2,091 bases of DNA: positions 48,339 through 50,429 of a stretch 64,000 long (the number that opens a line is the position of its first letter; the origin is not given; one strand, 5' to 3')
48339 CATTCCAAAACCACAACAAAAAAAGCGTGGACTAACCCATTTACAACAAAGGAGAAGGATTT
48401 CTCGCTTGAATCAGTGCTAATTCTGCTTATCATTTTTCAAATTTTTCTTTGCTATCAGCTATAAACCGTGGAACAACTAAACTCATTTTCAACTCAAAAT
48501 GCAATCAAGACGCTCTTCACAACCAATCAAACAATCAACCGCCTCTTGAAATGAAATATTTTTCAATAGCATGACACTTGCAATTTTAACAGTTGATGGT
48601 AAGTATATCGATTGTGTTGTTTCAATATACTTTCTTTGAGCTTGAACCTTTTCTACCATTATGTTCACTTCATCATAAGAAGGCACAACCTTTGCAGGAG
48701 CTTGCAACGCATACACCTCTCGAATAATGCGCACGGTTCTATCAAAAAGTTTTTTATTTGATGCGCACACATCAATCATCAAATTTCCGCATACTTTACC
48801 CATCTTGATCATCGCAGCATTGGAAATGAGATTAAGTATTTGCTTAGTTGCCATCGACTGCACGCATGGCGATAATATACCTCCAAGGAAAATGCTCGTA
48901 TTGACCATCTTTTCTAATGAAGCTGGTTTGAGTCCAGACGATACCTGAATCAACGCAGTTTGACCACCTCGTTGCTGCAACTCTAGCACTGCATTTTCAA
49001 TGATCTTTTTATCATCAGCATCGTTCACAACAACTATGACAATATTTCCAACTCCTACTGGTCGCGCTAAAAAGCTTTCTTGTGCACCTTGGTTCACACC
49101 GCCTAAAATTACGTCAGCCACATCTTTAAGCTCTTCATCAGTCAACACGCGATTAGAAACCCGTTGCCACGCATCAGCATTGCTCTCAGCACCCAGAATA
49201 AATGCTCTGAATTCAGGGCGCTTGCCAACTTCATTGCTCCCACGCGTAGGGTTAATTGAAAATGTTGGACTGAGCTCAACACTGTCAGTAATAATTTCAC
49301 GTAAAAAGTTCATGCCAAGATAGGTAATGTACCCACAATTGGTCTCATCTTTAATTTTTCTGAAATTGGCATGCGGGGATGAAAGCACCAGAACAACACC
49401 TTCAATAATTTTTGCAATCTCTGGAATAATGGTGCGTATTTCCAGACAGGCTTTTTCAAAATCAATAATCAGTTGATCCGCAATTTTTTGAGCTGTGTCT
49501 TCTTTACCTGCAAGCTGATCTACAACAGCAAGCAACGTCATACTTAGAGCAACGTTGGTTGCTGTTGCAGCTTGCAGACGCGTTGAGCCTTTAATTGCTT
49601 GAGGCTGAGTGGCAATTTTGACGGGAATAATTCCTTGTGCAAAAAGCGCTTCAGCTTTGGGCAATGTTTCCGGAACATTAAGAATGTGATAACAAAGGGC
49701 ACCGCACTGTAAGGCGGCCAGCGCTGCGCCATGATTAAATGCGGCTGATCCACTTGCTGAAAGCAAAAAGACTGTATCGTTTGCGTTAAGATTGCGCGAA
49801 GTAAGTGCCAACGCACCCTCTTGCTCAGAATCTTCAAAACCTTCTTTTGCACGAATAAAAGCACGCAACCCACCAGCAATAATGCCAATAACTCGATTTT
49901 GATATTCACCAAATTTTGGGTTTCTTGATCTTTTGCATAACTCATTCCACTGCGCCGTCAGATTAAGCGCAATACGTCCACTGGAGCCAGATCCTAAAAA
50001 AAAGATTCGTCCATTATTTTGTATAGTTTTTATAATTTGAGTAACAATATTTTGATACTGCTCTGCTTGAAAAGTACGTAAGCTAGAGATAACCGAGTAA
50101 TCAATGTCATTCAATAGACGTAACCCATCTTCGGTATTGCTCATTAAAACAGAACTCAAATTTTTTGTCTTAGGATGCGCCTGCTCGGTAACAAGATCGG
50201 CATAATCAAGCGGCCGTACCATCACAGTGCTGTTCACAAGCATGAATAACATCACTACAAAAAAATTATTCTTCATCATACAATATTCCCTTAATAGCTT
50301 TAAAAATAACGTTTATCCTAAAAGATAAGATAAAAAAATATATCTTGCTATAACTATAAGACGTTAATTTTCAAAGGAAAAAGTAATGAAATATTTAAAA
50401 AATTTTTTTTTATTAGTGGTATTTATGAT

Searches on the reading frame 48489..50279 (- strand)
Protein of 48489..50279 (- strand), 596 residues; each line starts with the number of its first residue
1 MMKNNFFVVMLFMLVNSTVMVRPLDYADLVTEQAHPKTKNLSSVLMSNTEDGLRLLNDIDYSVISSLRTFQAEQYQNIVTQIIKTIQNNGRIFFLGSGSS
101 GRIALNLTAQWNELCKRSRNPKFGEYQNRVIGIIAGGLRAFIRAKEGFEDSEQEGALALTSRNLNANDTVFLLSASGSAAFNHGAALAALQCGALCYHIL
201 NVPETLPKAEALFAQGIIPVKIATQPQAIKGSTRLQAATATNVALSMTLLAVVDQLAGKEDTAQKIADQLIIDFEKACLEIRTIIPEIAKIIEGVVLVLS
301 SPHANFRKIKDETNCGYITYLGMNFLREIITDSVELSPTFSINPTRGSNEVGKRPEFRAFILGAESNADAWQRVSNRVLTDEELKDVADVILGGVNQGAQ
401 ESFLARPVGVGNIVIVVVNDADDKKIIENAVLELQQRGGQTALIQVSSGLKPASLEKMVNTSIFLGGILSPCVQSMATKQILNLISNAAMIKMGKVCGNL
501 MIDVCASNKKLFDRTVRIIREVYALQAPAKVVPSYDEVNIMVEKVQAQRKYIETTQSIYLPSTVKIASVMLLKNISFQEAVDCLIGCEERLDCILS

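Call 79: search_protein_families(library=pfam, proteins=[window:48489-50279:-], max_evalue=0.001)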
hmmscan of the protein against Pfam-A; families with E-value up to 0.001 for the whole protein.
window:48489-50279:- (596 aa): 3 families
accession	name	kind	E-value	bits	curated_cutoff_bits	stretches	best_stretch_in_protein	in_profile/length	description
PF22645.1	GKRP_SIS_N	-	2.1e-12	47.2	27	1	77-182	4-105/113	Glucokinase regulatory protein N-terminal SIS domain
PF20741.3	GKRP-like_C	-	2.6e-05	25.1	27.7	1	499-582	2-88/100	C-terminal lid domain of glucokinase regulatory protein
PF13580.11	SIS_2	-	4.6e-05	23.9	27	1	64-194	10-131/138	SIS domain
